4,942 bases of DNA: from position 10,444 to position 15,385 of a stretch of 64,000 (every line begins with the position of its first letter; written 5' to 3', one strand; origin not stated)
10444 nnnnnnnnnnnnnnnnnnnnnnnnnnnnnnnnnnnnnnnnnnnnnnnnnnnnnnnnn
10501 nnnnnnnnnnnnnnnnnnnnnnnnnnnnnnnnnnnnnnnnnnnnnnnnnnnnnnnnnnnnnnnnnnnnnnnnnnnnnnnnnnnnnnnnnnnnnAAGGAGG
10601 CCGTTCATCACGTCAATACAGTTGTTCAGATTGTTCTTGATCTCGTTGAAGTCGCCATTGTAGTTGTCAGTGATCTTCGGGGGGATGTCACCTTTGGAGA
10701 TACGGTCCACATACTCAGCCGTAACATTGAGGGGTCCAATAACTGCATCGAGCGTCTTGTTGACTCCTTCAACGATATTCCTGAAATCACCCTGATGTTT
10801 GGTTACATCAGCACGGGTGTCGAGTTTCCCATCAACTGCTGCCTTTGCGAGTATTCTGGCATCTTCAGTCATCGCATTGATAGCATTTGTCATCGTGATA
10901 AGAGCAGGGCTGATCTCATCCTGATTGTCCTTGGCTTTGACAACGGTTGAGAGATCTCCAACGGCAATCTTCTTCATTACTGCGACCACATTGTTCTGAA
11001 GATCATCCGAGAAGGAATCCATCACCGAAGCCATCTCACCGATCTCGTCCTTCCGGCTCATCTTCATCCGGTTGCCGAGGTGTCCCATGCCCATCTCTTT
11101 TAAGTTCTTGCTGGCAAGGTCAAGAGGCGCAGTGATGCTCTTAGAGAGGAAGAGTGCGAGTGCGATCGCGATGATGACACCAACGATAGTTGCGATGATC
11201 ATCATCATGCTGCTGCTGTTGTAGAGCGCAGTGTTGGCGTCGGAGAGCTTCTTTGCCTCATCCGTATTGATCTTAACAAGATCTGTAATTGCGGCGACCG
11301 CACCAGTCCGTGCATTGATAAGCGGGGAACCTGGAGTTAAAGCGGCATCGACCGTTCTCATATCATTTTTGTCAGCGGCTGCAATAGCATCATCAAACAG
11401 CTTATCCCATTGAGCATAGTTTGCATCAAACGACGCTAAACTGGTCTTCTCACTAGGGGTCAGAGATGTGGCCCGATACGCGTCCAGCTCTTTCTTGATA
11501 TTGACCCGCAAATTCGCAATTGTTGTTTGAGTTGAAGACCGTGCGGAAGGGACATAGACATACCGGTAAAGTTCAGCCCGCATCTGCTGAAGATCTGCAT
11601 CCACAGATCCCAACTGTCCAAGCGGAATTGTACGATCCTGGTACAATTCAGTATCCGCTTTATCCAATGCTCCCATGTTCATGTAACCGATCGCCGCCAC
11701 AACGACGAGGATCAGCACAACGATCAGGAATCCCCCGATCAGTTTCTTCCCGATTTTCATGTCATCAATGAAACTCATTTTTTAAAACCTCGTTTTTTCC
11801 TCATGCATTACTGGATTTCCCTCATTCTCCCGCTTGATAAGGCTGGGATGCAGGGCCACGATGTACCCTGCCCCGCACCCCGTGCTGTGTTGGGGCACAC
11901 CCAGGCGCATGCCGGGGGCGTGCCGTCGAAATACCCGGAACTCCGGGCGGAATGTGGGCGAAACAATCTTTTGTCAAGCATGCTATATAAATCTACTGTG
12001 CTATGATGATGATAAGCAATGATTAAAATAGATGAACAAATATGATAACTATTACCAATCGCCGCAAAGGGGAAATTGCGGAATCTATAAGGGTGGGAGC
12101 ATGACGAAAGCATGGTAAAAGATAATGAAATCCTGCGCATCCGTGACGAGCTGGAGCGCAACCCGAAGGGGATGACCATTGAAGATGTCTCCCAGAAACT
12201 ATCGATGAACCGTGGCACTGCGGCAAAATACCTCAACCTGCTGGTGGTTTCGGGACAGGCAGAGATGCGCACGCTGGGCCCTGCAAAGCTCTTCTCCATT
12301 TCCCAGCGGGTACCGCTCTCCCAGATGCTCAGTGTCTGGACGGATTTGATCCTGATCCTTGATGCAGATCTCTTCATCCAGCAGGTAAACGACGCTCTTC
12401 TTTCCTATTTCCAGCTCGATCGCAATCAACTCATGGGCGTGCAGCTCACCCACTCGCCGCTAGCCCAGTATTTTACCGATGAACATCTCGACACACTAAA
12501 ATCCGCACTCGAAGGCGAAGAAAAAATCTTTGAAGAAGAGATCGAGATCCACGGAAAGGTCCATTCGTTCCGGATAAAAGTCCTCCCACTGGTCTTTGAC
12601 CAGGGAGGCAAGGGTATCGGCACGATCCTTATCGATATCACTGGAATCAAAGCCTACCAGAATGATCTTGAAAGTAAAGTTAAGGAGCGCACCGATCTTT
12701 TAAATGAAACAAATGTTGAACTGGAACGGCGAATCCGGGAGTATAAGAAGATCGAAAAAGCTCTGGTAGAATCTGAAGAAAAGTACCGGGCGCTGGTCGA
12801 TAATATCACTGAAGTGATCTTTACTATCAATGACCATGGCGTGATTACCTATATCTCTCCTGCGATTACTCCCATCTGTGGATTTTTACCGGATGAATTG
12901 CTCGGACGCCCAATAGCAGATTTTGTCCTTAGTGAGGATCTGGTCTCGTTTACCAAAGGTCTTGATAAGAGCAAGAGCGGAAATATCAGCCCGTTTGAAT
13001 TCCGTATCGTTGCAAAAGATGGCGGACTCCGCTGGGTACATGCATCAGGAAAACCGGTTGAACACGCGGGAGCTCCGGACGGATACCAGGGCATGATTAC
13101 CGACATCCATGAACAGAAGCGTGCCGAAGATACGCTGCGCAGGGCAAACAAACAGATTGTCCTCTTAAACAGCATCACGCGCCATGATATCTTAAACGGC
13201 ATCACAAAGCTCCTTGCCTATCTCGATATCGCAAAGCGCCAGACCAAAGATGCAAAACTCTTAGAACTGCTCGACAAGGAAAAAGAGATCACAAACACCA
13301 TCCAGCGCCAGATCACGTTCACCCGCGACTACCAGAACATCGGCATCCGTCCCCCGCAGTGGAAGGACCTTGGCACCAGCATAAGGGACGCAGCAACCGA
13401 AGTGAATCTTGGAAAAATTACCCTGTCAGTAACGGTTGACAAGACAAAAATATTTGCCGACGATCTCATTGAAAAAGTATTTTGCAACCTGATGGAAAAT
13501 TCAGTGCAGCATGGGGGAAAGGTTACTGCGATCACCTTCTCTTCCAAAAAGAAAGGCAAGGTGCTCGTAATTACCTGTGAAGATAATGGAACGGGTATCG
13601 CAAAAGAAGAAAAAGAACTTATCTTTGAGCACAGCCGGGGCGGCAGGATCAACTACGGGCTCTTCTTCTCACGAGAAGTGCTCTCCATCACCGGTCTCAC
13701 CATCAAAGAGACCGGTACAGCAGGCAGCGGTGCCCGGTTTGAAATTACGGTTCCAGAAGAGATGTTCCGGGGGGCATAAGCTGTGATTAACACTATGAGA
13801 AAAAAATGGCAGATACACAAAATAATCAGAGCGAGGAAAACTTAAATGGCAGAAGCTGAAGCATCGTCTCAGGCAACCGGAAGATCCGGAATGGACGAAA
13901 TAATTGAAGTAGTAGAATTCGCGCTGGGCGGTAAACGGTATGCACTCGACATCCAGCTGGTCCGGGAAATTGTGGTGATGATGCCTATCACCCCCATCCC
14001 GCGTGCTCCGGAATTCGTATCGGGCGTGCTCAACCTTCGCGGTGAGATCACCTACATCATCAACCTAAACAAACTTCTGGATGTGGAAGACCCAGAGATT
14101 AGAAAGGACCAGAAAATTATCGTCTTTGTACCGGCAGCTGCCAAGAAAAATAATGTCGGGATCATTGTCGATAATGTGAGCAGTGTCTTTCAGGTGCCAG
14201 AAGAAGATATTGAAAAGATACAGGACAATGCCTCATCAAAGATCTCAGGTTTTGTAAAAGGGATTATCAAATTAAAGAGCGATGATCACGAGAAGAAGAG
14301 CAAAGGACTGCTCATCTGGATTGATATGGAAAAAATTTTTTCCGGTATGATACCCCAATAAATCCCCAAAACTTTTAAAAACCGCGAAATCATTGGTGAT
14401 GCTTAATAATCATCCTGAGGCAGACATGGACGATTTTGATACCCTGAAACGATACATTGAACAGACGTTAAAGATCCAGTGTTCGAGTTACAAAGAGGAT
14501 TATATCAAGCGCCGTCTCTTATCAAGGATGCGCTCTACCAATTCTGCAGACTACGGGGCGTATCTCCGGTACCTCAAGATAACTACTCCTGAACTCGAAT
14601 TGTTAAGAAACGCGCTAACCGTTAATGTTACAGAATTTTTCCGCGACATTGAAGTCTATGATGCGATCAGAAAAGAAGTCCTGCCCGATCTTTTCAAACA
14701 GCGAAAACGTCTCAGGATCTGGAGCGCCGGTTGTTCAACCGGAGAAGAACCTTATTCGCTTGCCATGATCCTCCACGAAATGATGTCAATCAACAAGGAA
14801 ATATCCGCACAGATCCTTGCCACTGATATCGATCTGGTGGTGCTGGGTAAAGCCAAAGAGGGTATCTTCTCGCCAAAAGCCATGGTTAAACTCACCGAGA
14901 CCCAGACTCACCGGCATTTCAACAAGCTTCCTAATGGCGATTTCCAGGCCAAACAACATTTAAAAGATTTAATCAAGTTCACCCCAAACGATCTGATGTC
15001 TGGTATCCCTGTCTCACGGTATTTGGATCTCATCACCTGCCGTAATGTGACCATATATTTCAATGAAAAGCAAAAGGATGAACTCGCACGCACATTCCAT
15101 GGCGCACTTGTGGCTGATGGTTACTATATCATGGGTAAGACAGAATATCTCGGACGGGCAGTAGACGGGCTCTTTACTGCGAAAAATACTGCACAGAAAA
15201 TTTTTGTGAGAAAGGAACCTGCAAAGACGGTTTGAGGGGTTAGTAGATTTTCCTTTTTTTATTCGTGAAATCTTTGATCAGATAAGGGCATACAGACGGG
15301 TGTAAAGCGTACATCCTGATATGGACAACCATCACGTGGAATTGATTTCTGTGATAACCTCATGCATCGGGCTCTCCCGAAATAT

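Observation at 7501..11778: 1425-aa chemoreceptor with a repeat stalk of about 800 aa built from about 45-aa HAMP-like half-units, each long unit carrying a conserved Cys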

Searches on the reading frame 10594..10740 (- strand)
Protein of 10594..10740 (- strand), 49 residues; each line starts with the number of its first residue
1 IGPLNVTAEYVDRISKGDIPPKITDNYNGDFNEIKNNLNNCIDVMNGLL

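Call 22: search_protein_families(library=pfam, proteins=[window:10594-10740:-], max_evalue=10)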
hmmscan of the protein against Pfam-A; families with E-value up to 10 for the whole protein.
seq(49 aa): 2 families
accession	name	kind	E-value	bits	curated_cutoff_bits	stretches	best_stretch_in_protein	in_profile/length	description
PF18947.5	HAMP_2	-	6.6e-23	80.9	24.3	1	1-46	21-66/67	HAMP domain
PF00672.30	HAMP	-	0.057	14.2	25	1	2-39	8-45/53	HAMP domain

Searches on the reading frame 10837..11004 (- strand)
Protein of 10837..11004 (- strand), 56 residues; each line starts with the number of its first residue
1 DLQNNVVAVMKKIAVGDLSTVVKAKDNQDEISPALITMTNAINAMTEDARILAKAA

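Call 22: search_protein_families(library=pfam, proteins=[window:10837-11004:-], max_evalue=10)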
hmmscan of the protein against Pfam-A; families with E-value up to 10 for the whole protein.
seq(56 aa): 2 families
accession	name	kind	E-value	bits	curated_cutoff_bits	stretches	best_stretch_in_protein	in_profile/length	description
PF00672.30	HAMP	-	0.0014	19.4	25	1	5-32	12-38/53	HAMP domain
PF18575.6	HAMP_N3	-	0.12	12.4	25.7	1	3-20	2-19/43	HAMP N-terminal domain 3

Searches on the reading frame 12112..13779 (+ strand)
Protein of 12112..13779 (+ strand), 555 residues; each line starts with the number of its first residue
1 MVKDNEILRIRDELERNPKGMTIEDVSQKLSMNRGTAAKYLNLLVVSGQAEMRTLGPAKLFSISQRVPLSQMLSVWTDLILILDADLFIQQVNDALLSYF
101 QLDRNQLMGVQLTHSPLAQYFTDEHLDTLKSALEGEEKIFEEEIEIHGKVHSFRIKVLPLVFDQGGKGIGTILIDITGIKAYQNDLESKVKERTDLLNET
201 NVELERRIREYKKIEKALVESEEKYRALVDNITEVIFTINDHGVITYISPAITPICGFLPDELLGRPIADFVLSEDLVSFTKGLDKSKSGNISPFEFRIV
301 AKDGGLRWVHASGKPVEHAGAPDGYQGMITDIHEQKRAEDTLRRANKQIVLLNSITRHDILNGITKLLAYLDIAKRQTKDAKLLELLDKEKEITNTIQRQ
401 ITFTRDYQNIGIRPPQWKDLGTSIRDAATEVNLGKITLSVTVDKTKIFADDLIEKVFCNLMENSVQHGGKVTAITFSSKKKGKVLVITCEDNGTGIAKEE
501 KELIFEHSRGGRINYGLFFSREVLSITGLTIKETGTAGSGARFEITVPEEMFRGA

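Call 13: search_protein_families(library=pfam, proteins=[window:12112-13779:+], max_evalue=0.001)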
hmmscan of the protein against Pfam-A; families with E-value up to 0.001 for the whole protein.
window:12112-13779:+ (555 aa): 6 families
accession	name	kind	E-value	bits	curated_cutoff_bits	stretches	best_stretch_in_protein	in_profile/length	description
PF00989.32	PAS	-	4.5e-21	75.4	22.6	2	223-332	1-113/113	PAS fold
PF08448.16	PAS_4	-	6.9e-18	65.3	23.1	2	77-177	5-106/110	PAS fold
PF13426.13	PAS_9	-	1.4e-17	64.3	27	2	236-334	4-103/103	PAS domain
PF08447.18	PAS_3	-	7.5e-13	49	25.6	1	246-328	2-88/89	PAS fold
PF02518.31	HATPase_c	-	1.5e-11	45.2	26.4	1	452-550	5-110/111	Histidine kinase-, DNA gyrase B-, and HSP90-like ATPase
PF13188.13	PAS_8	-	7.4e-05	22.9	21.8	0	223-269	1-48/65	PAS domain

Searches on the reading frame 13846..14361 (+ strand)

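Call 13: search_protein_families(library=pfam, proteins=[window:13846-14361:+], max_evalue=0.001)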
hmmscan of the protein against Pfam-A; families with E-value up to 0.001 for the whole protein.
window:13846-14361:+ (171 aa): 1 family
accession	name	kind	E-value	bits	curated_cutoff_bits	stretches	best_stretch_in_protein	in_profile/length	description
PF01584.24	CheW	-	2.3e-31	108.7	23.5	1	21-166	1-135/138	CheW-like domain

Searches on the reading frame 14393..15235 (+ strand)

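Call 13: search_protein_families(library=pfam, proteins=[window:14393-15235:+], max_evalue=0.001)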
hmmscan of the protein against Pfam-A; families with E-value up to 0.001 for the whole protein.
window:14393-15235:+ (280 aa): 2 families
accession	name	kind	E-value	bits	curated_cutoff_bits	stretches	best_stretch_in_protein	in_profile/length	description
PF01739.24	CheR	-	7.9e-53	179.2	27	1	78-261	1-186/195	CheR methyltransferase, SAM binding domain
PF03705.20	CheR_N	-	2.4e-14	53.2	27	1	13-62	1-50/53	CheR methyltransferase, all-alpha domain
